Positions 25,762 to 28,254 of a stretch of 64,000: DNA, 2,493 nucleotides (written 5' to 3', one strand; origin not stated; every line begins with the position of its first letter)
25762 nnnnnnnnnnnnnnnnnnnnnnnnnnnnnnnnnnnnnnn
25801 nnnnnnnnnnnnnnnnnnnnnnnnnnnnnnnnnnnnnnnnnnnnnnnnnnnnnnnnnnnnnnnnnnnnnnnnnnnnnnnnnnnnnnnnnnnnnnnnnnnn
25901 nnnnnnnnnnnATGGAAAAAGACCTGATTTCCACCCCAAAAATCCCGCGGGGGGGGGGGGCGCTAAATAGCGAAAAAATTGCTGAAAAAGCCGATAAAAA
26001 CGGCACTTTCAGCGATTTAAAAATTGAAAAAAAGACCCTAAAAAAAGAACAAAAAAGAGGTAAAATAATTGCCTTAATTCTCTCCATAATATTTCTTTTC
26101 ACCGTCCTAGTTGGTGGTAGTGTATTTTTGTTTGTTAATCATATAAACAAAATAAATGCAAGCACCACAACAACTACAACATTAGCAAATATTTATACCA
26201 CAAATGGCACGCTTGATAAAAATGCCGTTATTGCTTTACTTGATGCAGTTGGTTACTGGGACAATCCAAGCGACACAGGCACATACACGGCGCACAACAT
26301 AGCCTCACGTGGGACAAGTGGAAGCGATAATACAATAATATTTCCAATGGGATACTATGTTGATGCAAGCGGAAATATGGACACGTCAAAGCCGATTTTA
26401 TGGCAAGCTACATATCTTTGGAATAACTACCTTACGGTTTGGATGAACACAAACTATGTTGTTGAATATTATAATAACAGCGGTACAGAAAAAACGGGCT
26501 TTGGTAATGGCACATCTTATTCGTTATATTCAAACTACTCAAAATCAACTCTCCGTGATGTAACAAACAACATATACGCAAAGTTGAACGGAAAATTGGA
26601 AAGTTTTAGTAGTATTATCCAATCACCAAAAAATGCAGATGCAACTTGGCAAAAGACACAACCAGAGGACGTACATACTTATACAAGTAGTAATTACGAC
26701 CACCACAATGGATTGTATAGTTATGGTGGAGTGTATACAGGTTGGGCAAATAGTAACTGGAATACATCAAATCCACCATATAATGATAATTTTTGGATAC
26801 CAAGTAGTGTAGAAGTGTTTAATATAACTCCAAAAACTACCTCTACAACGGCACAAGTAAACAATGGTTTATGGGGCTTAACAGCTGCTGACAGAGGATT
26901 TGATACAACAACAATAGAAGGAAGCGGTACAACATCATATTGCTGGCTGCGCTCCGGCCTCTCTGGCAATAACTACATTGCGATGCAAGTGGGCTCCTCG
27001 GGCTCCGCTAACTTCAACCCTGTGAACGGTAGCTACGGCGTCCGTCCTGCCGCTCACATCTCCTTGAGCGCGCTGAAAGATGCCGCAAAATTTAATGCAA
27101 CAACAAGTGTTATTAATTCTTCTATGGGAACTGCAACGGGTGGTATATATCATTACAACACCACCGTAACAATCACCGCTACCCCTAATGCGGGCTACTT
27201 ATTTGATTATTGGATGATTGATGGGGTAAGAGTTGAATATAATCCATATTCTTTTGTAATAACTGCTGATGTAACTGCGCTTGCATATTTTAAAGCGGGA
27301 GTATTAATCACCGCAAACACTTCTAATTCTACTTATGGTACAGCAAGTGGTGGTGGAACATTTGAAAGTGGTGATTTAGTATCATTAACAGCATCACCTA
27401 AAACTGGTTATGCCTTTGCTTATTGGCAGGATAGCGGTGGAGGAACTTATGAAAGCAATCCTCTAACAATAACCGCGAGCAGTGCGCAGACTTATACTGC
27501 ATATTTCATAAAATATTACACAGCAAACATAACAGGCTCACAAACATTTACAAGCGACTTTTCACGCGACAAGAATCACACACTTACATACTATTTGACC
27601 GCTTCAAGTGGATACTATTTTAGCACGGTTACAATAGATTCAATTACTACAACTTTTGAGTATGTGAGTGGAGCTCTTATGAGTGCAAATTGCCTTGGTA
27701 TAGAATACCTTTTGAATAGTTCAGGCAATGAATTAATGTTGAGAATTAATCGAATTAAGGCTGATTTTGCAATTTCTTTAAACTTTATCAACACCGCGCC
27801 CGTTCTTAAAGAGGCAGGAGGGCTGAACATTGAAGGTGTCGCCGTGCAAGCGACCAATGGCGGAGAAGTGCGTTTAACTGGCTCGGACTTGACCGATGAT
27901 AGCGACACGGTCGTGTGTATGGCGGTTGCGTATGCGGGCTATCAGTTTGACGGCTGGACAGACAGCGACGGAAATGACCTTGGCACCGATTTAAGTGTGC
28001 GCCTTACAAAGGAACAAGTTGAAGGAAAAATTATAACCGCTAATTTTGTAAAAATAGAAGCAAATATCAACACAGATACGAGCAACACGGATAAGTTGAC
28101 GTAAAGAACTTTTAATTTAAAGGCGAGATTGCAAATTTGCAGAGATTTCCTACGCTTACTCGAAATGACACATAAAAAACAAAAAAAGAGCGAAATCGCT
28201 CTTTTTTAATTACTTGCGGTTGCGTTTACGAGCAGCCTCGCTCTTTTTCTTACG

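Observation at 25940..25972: G12 homopolymer at codons 13-17 of a surface protein, with stops in both shifted frames: candidate phase-variation switch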

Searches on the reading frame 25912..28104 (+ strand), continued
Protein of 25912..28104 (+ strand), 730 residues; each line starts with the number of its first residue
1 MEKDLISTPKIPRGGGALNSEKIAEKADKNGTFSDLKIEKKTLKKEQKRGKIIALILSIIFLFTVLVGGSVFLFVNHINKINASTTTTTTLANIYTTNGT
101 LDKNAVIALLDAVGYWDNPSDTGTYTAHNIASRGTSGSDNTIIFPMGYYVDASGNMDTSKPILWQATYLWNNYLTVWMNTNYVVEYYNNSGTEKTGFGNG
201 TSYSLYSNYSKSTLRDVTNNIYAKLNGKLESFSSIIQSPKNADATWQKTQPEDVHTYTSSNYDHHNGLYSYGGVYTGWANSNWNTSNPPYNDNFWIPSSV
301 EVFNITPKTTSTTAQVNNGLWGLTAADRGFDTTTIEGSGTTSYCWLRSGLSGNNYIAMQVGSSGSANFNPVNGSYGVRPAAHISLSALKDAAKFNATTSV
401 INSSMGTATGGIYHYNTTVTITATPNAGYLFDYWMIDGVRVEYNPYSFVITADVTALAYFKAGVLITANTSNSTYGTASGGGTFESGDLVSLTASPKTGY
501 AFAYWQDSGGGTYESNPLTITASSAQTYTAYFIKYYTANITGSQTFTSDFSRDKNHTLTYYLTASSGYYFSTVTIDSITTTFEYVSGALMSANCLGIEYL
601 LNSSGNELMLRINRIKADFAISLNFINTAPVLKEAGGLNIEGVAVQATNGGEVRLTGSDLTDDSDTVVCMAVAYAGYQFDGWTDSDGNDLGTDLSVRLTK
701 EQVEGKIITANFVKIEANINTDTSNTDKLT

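Call 50: find_encoding_contigs(protein=P0049, flank=10000, max_places=3)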
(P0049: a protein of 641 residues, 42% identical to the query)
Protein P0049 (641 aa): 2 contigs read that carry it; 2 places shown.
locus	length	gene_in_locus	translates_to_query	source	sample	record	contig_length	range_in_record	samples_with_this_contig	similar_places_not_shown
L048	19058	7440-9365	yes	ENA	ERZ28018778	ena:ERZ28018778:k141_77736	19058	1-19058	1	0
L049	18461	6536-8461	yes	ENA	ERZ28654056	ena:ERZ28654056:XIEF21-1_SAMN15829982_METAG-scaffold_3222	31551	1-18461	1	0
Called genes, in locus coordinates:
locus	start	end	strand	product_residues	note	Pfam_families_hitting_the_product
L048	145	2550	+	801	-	PF19789:DUF6273, PF18998:Flg_new_2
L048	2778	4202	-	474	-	PF01406:tRNA-synt_1e, PF01921:tRNA-synt_1f (faint), PF09334:tRNA-synt_1g (weak), PF00133:tRNA-synt_1 (weak), PF09190:DALR_2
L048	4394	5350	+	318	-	-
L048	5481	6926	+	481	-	PF00587:tRNA-synt_2b, PF03129:HGTP_anticodon, PF09180:ProRS-C_1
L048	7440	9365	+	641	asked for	PF09479:Flg_new, PF18998:Flg_new_2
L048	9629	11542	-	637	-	PF00664:ABC_membrane, PF00005:ABC_tran, PF02463:SMC_N (faint), PF13401:AAA_22 (weak)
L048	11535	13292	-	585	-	PF00664:ABC_membrane, PF00005:ABC_tran, PF02463:SMC_N (weak)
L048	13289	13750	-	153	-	PF01047:MarR, PF12802:MarR_2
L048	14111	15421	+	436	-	PF10396:TrmE_N, PF12631:MnmE_helical, PF03193:RsgA_GTPase (faint), PF01926:MMR_HSR1, PF02421:FeoB_N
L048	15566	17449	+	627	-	-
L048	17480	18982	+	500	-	PF00106:adh_short, PF13561:adh_short_C2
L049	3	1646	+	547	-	?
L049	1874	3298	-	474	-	PF01406:tRNA-synt_1e, PF01921:tRNA-synt_1f (faint), PF09334:tRNA-synt_1g (weak), PF00133:tRNA-synt_1 (weak), PF09190:DALR_2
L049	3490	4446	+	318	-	-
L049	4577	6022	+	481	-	PF00587:tRNA-synt_2b, PF03129:HGTP_anticodon, PF09180:ProRS-C_1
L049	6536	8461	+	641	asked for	PF09479:Flg_new, PF18998:Flg_new_2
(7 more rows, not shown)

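Call 51: find_encoding_contigs(protein=P0029, flank=10000, max_places=3)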
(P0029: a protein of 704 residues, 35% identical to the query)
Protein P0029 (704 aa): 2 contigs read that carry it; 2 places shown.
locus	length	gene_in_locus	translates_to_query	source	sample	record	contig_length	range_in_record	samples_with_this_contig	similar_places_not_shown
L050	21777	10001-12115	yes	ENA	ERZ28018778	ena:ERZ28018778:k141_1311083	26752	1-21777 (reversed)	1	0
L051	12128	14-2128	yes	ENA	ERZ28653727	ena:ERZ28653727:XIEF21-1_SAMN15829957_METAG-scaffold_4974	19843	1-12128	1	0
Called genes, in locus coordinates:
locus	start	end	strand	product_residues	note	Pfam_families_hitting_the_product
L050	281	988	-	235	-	PF02527:GidB, PF13847:Methyltransf_31 (weak)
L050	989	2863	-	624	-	PF01134:GIDA, PF07992:Pyr_redox_2 (faint), PF12831:FAD_oxidored (weak), PF21680:GIDA_C_1st, PF13932:SAM_GIDA_C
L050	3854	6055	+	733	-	PF19789:DUF6273 (weak), PF09479:Flg_new, PF18998:Flg_new_2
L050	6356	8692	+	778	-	PF00583:Acetyltransf_1, PF13508:Acetyltransf_7 (weak)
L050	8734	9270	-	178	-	PF00583:Acetyltransf_1, PF13302:Acetyltransf_3, PF13508:Acetyltransf_7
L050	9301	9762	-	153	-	PF00149:Metallophos (faint), PF12850:Metallophos_2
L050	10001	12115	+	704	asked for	PF18998:Flg_new_2 (faint), PF09479:Flg_new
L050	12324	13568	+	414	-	PF07523:Big_3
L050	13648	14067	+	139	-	PF00383:dCMP_cyt_deam_1, PF14437:MafB19-deam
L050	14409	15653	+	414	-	PF02463:SMC_N, PF13175:AAA_15, PF13476:AAA_23, PF13304:AAA_21 (weak)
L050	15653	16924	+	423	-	-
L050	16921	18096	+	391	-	-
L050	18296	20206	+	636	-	PF02518:HATPase_c, PF00204:DNA_gyraseB, PF01751:Toprim, PF00986:DNA_gyraseB_C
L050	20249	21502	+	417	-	-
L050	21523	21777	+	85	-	?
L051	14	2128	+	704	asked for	PF18998:Flg_new_2 (faint), PF09479:Flg_new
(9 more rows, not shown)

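Call 52: find_encoding_contigs(protein=P0007, flank=10000, max_places=3)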
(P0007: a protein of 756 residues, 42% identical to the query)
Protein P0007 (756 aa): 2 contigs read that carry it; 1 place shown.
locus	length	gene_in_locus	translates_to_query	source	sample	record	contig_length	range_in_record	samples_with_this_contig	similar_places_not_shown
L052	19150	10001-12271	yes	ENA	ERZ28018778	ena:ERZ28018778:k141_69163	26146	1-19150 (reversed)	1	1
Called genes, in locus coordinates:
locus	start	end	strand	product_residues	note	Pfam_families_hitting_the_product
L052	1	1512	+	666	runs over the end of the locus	PF18998:Flg_new_2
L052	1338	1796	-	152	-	-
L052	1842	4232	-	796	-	PF00133:tRNA-synt_1, PF09334:tRNA-synt_1g, PF13603:tRNA-synt_1_2 (weak), PF08264:Anticodon_1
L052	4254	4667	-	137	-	PF06397:Desulfoferrod_N, PF01880:Desulfoferrodox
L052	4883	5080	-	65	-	-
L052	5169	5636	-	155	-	-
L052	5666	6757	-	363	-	PF01926:MMR_HSR1, PF02421:FeoB_N, PF06071:YchF-GTPase_C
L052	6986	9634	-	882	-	PF00690:Cation_ATPase_N, PF00122:E1-E2_ATPase, PF00702:Hydrolase, PF13246:Cation_ATPase, PF00689:Cation_ATPase_C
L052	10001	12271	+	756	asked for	PF18998:Flg_new_2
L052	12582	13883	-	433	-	PF02403:Seryl_tRNA_N, PF00587:tRNA-synt_2b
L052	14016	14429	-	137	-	-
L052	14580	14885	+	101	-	PF01381:HTH_3, PF12844:HTH_19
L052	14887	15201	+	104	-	PF01381:HTH_3, PF13443:HTH_26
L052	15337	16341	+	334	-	PF00561:Abhydrolase_1, PF12146:Hydrolase_4, PF12697:Abhydrolase_6, PF00326:Peptidase_S9 (faint)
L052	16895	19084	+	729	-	PF19789:DUF6273 (weak), PF09479:Flg_new, PF18998:Flg_new_2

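Call 57: find_encoding_contigs(protein=P0036, flank=1500, max_places=3)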
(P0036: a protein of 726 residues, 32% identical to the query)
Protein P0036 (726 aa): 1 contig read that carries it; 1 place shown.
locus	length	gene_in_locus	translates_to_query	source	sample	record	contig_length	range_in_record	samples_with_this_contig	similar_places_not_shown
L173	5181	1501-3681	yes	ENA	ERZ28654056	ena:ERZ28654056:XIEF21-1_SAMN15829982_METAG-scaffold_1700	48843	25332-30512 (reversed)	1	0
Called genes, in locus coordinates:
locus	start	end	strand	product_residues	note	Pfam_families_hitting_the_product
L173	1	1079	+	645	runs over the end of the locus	PF13439:Glyco_transf_4, PF13579:Glyco_trans_4_4, PF00534:Glycos_transf_1, PF13692:Glyco_trans_1_4, PF13524:Glyco_trans_1_2, PF01553:Acyltransferase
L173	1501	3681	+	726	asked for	PF09479:Flg_new, PF18998:Flg_new_2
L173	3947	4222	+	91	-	PF04026:SpoVG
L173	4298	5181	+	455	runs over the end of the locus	PF01225:Mur_ligase, PF08245:Mur_ligase_M, PF02875:Mur_ligase_C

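Call 68: predict_structure(alignment_id=A3)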
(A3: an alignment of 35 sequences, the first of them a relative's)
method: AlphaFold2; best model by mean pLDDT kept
length: 730 residues; sequences in the alignment: 35
mean_pLDDT: 81.9   pTM: 0.60
mean pLDDT of the five models: 81.9, 80.9, 80.3, 77.7, 77.5
residues with pLDDT >= 90: 367; 70-90: 221; 50-70: 52; < 50: 90
segments of 3 or more residues with pLDDT < 50: 1-43, 75-88, 305-317, 636-639, 717-725, 727-730
pLDDT, mean of each block of 10 residues (from residue 1): 37 37 42 42 56 79 64 43 45 96 95 92 91 75 95 96 96 96 92 76 90 95 98 97 89 84 89 78 90 96 60 48 89 93 96 91 94 95 96 94 94 93 95 95 95 95 95 93 94 90 90 93 95 83 89 74 93 89 85 83 91 83 93 59 68 71 73 81 80 83 74 62 43
secondary structure, 60 per line:
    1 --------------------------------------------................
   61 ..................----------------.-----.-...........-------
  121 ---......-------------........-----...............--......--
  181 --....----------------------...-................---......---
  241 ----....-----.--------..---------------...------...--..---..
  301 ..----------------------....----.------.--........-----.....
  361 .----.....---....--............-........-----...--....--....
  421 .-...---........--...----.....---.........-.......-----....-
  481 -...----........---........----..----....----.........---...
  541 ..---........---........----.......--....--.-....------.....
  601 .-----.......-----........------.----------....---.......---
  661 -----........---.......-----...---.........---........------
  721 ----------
elements in order (helices of 4 or more, strands of 3 or more residues): H45-78 H103-113 E124-126 E143-150 E156-170 E173-178 E183-186 H213-228 H232-235 H245-248 H299-302 H325-328 E343-350 E356-361 E366-370 E374-377 E380-384 H385-391 E393-400 E406-408 E411-414 E417-421 E423-425 E429-436 E439-441 E446-450 E454-462 E464-470 E476-479 E482-484 E489-496 E500-507 E518-521 E526-534 E538-542 E546-553 E557-564 E569-575 E578-581 E586-589 E596-601 E607-613 E619-626 E644-647 E651-657 E666-673 E677-683 E689-691 E695-699 H700-703 E707-714

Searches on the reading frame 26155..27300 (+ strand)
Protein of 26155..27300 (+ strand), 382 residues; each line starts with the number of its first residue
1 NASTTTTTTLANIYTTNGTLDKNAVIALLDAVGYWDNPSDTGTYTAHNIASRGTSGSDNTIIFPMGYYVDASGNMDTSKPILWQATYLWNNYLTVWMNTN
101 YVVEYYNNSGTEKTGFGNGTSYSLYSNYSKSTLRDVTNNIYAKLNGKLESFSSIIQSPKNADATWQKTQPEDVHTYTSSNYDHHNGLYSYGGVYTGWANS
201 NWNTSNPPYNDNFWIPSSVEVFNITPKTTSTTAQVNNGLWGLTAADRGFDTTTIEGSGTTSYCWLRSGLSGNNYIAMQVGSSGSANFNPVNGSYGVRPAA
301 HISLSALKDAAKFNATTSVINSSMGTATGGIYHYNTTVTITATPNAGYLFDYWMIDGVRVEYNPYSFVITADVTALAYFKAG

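Call 49: search_solved_structures(query=window:26155-27300:+, max_evalue=1)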
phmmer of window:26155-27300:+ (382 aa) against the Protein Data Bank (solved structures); distinct sequences matched with E-value up to 1: 1.
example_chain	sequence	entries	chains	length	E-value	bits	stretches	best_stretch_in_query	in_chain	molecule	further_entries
9uo6_C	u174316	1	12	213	0.5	12.8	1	137-203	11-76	Uncharacterized LOC101027262 precursor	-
